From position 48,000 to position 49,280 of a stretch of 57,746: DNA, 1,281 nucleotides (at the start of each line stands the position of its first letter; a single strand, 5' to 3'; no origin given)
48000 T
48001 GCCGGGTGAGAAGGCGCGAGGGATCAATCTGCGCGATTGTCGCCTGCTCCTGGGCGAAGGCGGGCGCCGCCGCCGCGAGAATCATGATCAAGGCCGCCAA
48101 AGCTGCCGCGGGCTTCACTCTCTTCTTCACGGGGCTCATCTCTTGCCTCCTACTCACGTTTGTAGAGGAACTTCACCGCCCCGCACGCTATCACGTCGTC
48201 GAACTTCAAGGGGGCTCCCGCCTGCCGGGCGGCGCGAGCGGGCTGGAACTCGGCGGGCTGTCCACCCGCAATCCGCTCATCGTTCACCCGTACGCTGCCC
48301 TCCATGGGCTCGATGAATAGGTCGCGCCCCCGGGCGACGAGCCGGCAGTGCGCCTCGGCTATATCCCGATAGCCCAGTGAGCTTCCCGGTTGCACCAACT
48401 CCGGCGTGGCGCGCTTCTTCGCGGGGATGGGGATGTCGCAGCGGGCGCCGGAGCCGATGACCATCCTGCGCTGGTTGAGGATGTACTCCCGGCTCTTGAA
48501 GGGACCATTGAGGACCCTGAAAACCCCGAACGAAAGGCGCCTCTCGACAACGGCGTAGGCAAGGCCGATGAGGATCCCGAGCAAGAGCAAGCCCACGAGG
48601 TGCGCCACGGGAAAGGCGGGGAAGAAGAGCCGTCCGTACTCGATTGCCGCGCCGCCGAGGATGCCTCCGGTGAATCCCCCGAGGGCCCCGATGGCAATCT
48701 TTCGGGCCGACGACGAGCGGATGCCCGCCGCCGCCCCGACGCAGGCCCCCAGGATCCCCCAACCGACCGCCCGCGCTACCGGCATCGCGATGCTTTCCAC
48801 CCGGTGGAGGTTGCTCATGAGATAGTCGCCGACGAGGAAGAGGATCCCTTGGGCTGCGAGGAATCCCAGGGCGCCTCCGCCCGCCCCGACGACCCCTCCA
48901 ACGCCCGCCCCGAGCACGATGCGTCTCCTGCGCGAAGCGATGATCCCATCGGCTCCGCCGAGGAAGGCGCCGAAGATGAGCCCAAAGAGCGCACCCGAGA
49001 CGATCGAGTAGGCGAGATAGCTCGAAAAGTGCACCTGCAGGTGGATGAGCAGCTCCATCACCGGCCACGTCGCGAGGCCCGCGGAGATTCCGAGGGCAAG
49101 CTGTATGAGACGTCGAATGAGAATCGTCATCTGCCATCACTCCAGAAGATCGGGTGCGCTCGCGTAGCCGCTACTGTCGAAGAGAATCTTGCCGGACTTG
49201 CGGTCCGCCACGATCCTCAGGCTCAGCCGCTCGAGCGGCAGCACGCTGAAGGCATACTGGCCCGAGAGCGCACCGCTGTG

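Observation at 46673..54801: Eight-gene FHA / vWA / Hanks-kinase / PPP-phosphatase cluster with DNA-binding-type outputs: candidate undescribed phosphothreonine signalling (or conflict) system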

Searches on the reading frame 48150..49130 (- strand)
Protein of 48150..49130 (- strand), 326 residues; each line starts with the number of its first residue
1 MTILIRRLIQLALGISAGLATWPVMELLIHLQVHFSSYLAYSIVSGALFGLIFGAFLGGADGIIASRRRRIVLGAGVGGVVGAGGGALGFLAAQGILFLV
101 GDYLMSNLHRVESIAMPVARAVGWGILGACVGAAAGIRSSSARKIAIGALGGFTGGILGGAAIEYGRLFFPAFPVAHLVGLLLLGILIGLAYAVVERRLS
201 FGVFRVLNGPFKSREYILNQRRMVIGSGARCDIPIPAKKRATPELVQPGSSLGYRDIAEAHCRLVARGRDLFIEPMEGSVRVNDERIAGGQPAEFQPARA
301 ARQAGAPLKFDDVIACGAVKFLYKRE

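Call 3: search_protein_families(library=pfam, proteins=[window:48150-49130:-], max_evalue=0.1)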
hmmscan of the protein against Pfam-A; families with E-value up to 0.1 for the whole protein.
window:48150-49130:- (326 aa): 3 families
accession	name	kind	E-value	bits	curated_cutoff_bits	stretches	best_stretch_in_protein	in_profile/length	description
PF16697.10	Yop-YscD_cpl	-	5e-07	30.3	33.2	1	205-233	1-29/94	Inner membrane component of T3SS, cytoplasmic domain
PF16292.10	DUF4938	-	0.017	14.9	32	1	217-254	138-175/302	Domain of unknown function (DUF4938)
PF00498.31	FHA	-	0.049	14.5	20.7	1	224-295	2-58/67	FHA domain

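Call 4: search_protein_families(library=ncbifam, proteins=[window:48150-49130:-], max_evalue=0.1)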
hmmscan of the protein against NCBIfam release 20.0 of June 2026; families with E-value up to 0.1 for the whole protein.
window:48150-49130:- (326 aa): 1 family
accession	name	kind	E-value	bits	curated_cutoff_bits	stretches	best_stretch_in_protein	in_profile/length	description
TIGR02500.1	type_III_yscD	equivalog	0.0037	16.3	86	1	204-235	3-34/413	type III secretion system inner membrane ring subunit SctD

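Call 5: search_protein_families(library=padloc, proteins=[window:48150-49130:-], max_evalue=0.01)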
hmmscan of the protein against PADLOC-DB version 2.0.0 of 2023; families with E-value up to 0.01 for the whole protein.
window:48150-49130:- (326 aa): 0 families

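Call 59: find_homologous_proteins(query=window:48150-49130:-, max_evalue=0.001)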
Query window:48150-49130:- (326 aa): 40 proteins with E <= 0.001 among 8000 candidates.
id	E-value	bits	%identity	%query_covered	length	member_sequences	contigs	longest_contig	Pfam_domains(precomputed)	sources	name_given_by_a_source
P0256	4.3e-203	692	100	100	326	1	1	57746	PF16697.11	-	-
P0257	3.5e-162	557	81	100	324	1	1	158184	PF16697.11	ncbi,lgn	-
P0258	4.6e-157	540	79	100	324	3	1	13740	PF16697.11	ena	-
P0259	1.2e-144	500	72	100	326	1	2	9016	-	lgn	-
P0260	5.2e-143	494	69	100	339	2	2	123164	-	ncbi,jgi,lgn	-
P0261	3.8e-137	475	68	100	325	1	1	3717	PF16697.11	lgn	-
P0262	1.5e-126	440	65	100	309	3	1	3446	PF16697.11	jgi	jgi:hypothetical protein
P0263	1.2e-123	431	66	100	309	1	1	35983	PF16697.11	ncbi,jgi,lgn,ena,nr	ncbi:MAG TPA: FHA domain-containing protein [Spirochaetia bacterium]|nr:FHA domain-containing protei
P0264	3.6e-122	426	65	100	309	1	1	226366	PF16697.11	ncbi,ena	-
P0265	8.5e-120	418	65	100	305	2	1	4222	PF16697.11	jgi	-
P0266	2.2e-118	413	62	100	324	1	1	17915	PF16697.11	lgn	-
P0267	4.0e-115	403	60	100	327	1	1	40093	PF16697.11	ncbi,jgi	-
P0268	8.6e-113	395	60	100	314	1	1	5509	-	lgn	-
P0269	5.7e-111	389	60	100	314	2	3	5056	-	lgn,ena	-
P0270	2.1e-108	381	60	100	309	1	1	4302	PF16697.11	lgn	-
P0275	3.5e-67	245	44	100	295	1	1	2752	PF00498.32,PF16697.11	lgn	-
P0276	1.3e-66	243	45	100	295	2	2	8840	PF00498.32,PF16697.11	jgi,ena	-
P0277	9.6e-64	234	47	100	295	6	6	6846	PF00498.32,PF16697.11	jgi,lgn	jgi:hypothetical protein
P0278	1.8e-63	233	44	100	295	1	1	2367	PF00498.32,PF16697.11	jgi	-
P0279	3.8e-63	232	46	100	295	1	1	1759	PF00498.32,PF16697.11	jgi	jgi:hypothetical protein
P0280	3.7e-62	229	43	100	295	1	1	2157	PF00498.32,PF16697.11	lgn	-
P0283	1.5e-58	217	40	100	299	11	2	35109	PF00498.32,PF16697.11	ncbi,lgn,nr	ncbi:MAG: FHA domain-containing protein [Spirochaetaceae bacterium]|nr:FHA domain-containing protein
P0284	1.5e-56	210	40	100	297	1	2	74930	PF00498.32,PF16697.11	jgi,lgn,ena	-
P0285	3.4e-48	183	41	92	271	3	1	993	PF00498.32,PF16697.11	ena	-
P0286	9.6e-36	142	33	99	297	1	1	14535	PF00498.32,PF16697.11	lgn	-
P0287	8.4e-15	73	32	66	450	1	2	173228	PF00498.32,PF16697.11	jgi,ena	jgi:pSer/pThr/pTyr-binding forkhead associated (FHA) protein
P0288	3.3e-9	55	26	82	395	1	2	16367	PF00498.32,PF16697.11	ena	-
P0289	6.8e-9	54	29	88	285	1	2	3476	PF00498.32,PF16697.11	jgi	jgi:hypothetical protein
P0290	1.3e-8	53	28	78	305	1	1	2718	PF00498.32,PF16697.11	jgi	jgi:hypothetical protein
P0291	2.6e-8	52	25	54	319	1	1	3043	PF00498.32,PF16697.11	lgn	-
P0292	2.8e-7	48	29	49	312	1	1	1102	PF00498.32,PF16697.11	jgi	jgi:CDP-diglyceride synthetase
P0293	7.6e-7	47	26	88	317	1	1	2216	PF00498.32,PF16697.11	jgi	jgi:MFS family permease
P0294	7.2e-6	44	28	90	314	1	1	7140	PF00498.32,PF16697.11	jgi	jgi:Inner membrane component of T3SS, cytoplasmic domain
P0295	5.1e-4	38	26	52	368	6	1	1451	PF00498.32,PF16697.11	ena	-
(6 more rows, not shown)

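Call 60: find_encoding_contigs(protein=P0287, flank=8000, max_places=1)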
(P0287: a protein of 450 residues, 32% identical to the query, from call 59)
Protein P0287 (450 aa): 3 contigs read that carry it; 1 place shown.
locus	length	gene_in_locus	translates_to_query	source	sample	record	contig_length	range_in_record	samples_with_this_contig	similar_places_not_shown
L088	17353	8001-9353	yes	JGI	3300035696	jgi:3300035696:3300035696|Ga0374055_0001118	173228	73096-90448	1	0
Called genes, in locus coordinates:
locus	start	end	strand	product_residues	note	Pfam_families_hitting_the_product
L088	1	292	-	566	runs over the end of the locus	PF00069:Pkinase, PF07714:PK_Tyr_Ser-Thr, PF01636:APH (faint), PF03109:ABC1 (faint)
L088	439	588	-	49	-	-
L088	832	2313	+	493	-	PF00069:Pkinase, PF01636:APH (weak), PF07714:PK_Tyr_Ser-Thr, PF03109:ABC1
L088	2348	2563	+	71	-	-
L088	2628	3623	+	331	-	PF16697:Yop-YscD_cpl (weak), PF00498:FHA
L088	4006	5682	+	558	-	PF00069:Pkinase, PF07714:PK_Tyr_Ser-Thr (weak), PF00481:PP2C, PF13672:PP2C_2, PF07228:SpoIIE (weak)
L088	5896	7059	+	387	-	PF13768:VWA_3, PF00092:VWA, PF13519:VWA_2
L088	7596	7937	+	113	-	PF00498:FHA, PF16697:Yop-YscD_cpl (weak)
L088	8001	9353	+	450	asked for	PF16697:Yop-YscD_cpl, PF00498:FHA, PF16697:Yop-YscD_cpl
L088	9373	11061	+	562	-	PF01636:APH (weak), PF00069:Pkinase, PF07714:PK_Tyr_Ser-Thr, PF03109:ABC1 (weak), PF13355:ARC6-like_IMS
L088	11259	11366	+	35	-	-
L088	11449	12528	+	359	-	PF13672:PP2C_2, PF00481:PP2C, PF07228:SpoIIE (faint)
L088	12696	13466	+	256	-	-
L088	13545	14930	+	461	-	PF00069:Pkinase, PF01636:APH (faint), PF07714:PK_Tyr_Ser-Thr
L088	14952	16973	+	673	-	PF08239:SH3_3, PF06439:3keto-disac_hyd (weak)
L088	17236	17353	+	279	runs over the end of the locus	PF00498:FHA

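Call 61: find_encoding_contigs(protein=P0288, flank=8000, max_places=1)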
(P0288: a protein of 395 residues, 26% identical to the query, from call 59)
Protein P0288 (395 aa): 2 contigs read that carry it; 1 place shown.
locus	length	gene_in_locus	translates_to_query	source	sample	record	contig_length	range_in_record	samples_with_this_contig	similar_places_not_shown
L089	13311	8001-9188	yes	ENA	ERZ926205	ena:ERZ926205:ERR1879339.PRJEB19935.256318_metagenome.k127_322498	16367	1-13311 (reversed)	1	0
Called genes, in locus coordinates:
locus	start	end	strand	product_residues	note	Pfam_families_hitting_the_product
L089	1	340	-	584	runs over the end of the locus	PF01979:Amidohydro_1, PF07969:Amidohydro_3 (weak), PF13382:Adenine_deam_C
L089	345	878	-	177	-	PF00156:Pribosyltran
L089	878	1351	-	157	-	PF00383:dCMP_cyt_deam_1, PF14437:MafB19-deam, PF14439:Bd3614-deam (weak)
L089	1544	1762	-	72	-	-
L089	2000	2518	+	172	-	-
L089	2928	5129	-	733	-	PF00141:peroxidase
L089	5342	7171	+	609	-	PF12679:ABC2_membrane_2, PF12730:ABC2_membrane_4 (weak)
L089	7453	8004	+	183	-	PF04542:Sigma70_r2 (weak), PF08281:Sigma70_r4_2 (weak)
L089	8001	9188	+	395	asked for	PF16697:Yop-YscD_cpl, PF00498:FHA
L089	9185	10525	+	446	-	PF00092:VWA, PF13768:VWA_3 (faint)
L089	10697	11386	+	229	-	PF06439:3keto-disac_hyd (weak)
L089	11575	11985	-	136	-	-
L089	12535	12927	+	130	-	PF00216:Bac_DNA_binding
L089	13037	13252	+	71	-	-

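Call 62: find_encoding_contigs(protein=P0294, flank=8000, max_places=1)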
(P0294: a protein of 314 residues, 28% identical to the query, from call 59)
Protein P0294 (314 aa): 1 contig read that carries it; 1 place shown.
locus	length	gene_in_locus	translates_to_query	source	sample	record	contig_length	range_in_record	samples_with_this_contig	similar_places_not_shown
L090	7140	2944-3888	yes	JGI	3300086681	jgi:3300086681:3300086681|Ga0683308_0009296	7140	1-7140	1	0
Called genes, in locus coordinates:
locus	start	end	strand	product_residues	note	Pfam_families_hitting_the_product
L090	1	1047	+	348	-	?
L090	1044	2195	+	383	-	PF01979:Amidohydro_1 (faint)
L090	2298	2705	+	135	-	PF01740:STAS, PF13466:STAS_2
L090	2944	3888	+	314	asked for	PF16697:Yop-YscD_cpl, PF00498:FHA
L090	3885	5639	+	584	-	PF18984:DUF5717_N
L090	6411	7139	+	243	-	?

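Call 74: predict_structure(alignment_id=A6)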
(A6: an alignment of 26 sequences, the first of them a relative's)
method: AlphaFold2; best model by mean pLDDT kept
length: 326 residues; sequences in the alignment: 26
mean_pLDDT: 84.4   pTM: 0.76
mean pLDDT of the five models: 84.4, 83.4, 82.5, 82.4, 80.8
residues with pLDDT >= 90: 146; 70-90: 145; 50-70: 14; < 50: 21
segments of 3 or more residues with pLDDT < 50: 244-250, 290-303
pLDDT, mean of each block of 10 residues (from residue 1): 83 94 93 91 95 93 83 93 96 90 75 87 94 85 86 92 90 89 90 75 89 85 86 81 46 84 88 88 76 40 69 92 89
secondary structure, 60 per line:
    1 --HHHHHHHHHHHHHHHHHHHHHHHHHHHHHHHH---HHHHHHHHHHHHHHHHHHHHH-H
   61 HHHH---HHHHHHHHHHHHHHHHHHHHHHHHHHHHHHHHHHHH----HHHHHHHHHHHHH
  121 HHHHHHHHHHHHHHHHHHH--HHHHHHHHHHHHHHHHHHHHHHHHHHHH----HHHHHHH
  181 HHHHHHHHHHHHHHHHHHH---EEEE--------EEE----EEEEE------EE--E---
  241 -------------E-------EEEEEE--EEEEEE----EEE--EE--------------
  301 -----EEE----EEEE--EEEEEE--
elements in order: H3-34 H38-58 H60-64 H68-103 H108-139 H142-169 H174-199 E203-206 E215-217 E222-226 E262-267 E270-275 E280-282 E306-308 E313-316 E319-324

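Call 76: fold_search(model_id=the predicted structure, library=pdb)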
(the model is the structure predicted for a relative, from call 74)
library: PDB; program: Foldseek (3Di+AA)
matches with E <= 10: 462; with E <= 0.001: 24
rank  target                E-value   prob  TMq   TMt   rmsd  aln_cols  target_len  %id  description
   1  4qcj                  4.7e-05  1.00  0.26  0.80   2.3       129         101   13  Crystal Structure of OdhI from Corynebacterium glutamicum (released 2014-07-02)
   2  2ff4_B                5.5e-05  1.00  0.24  0.21  18.9       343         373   13  Mycobacterium tuberculosis EmbR in complex with low affinity phosphopeptide (released 2006-01-24)
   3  8p5x_G                5.8e-05  1.00  0.25  0.77   3.8       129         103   13  Single particle cryo-EM structure of the complex between Corynebacterium glutamicum homohexameric 2-oxoglutarate dehyd (released 2023-08-16)
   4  6i2q_B                6.1e-05  1.00  0.26  0.82   2.4       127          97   15  Crystal structure of the wild-type SucA domain of Mycobacterium smegmatis KGD (alpha-ketoglutarate decarboxylase), in  (released 2019-05-22)
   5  6i2p_E                6.7e-05  1.00  0.26  0.77   3.8       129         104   14  Crystal structure of the Mycobacterium tuberculosis PknB kinase domain (L33E mutant) in complex with its substrate Gar (released 2019-05-22)
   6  2ff4_A                9.4e-05  1.00  0.25  0.21  19.0       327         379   14  Mycobacterium tuberculosis EmbR in complex with low affinity phosphopeptide (released 2006-01-24)
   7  7rj3_C                1.0e-04  1.00  0.26  0.80   2.4       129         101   14  Crystal Structure of the Forkhead Associated (FHA) Domain of the Glycogen Accumulation Regulator (GarA) from Mycobacte (released 2021-07-28)
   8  6i2r_B                1.2e-04  1.00  0.25  0.84   2.4       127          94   15  Crystal structure of the SucA domain of Mycobacterium smegmatis KGD (alpha-ketoglutarate decarboxylase), mutant R802A, (released 2019-05-22)
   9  8p5r_G                1.4e-04  1.00  0.26  0.81   3.7       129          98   15  Crystal structure of full-length, homohexameric 2-oxoglutarate dehydrogenase KGD from Mycobacterium smegmatis in compl (released 2023-08-16)
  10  6i2p_D                1.8e-04  1.00  0.26  0.71   3.8       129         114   14  Crystal structure of the Mycobacterium tuberculosis PknB kinase domain (L33E mutant) in complex with its substrate Gar (released 2019-05-22)
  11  3poa_A                2.5e-04  1.00  0.27  0.86   1.8       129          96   14  Structural and functional analysis of phosphothreonine-dependent FHA domain interactions (released 2011-01-26)
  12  7rj3_A                2.6e-04  1.00  0.25  0.75   4.0       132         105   14  Crystal Structure of the Forkhead Associated (FHA) Domain of the Glycogen Accumulation Regulator (GarA) from Mycobacte (released 2021-07-28)
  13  2fez                  2.7e-04  1.00  0.25  0.22  19.5       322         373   14  Mycobacterium tuberculosis EmbR (released 2006-01-24)
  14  7rj3_B                3.2e-04  1.00  0.26  0.76   3.7       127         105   13  Crystal Structure of the Forkhead Associated (FHA) Domain of the Glycogen Accumulation Regulator (GarA) from Mycobacte (released 2021-07-28)
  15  1r21_MODEL_1_A        3.5e-04  1.00  0.25  0.74   4.6       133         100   16  Solution Structure of human Ki67 FHA Domain (released 2003-12-30)
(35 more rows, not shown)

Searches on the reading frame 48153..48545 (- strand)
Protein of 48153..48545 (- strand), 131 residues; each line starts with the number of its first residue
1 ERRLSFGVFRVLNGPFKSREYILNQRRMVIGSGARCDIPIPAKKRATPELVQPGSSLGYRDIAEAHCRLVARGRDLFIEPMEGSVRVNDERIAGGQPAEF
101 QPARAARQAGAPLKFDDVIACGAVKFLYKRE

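Call 38: search_solved_structures(query=A2, max_evalue=0.1, show_alignments=1)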
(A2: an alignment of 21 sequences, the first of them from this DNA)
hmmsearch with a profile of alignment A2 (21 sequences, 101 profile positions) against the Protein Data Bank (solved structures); distinct sequences matched with E-value up to 0.1: 27.
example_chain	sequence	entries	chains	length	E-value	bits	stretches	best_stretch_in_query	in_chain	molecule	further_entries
6i2q_B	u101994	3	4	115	2.9e-10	43.6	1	8-99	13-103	Glycogen accumulation regulator GarA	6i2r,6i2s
2kkl_A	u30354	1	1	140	5.5e-10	42.7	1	8-99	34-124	Uncharacterized protein Mb1858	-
8p5r_G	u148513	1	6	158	5.5e-10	42.7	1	8-99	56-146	Glycogen accumulation regulator GarA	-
2kfu_A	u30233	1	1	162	8.6e-10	42.1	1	8-99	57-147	Rv1827 pThr 22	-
6i2p_D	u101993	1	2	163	8.8e-10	42.1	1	8-99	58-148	Glycogen accumulation regulator GarA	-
7rj3_A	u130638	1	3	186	1.2e-09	41.7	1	8-99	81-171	Glycogen accumulation regulator GarA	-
2kb3_A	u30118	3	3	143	1.7e-09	41.1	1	8-99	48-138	Oxoglutarate dehydrogenase inhibitor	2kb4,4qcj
8p5x_G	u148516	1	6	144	1.8e-09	41.1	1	8-99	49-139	Oxoglutarate dehydrogenase inhibitor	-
3gqs_A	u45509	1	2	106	4.6e-08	36.6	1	8-97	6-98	Adenylate cyclase-like protein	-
6hc1_A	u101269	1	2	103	4.6e-08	36.5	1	16-99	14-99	GGDEF domain protein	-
6hc0_B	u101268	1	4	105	5e-08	36.4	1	16-99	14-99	GGDEF domain protein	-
6hbz_A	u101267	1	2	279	4.8e-07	33.3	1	16-99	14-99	GGDEF domain protein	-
2lc1_A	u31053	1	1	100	1.8e-06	31.4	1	17-97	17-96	Putative uncharacterized protein TB39.8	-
3po8_A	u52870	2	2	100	1.9e-06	31.4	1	17-97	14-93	Putative uncharacterized protein TB39.8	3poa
2fez_A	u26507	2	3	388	3.5e-06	30.5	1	16-99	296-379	Probable regulatory protein embR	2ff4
5a8i_A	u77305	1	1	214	0.0024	21.4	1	28-94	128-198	ARNA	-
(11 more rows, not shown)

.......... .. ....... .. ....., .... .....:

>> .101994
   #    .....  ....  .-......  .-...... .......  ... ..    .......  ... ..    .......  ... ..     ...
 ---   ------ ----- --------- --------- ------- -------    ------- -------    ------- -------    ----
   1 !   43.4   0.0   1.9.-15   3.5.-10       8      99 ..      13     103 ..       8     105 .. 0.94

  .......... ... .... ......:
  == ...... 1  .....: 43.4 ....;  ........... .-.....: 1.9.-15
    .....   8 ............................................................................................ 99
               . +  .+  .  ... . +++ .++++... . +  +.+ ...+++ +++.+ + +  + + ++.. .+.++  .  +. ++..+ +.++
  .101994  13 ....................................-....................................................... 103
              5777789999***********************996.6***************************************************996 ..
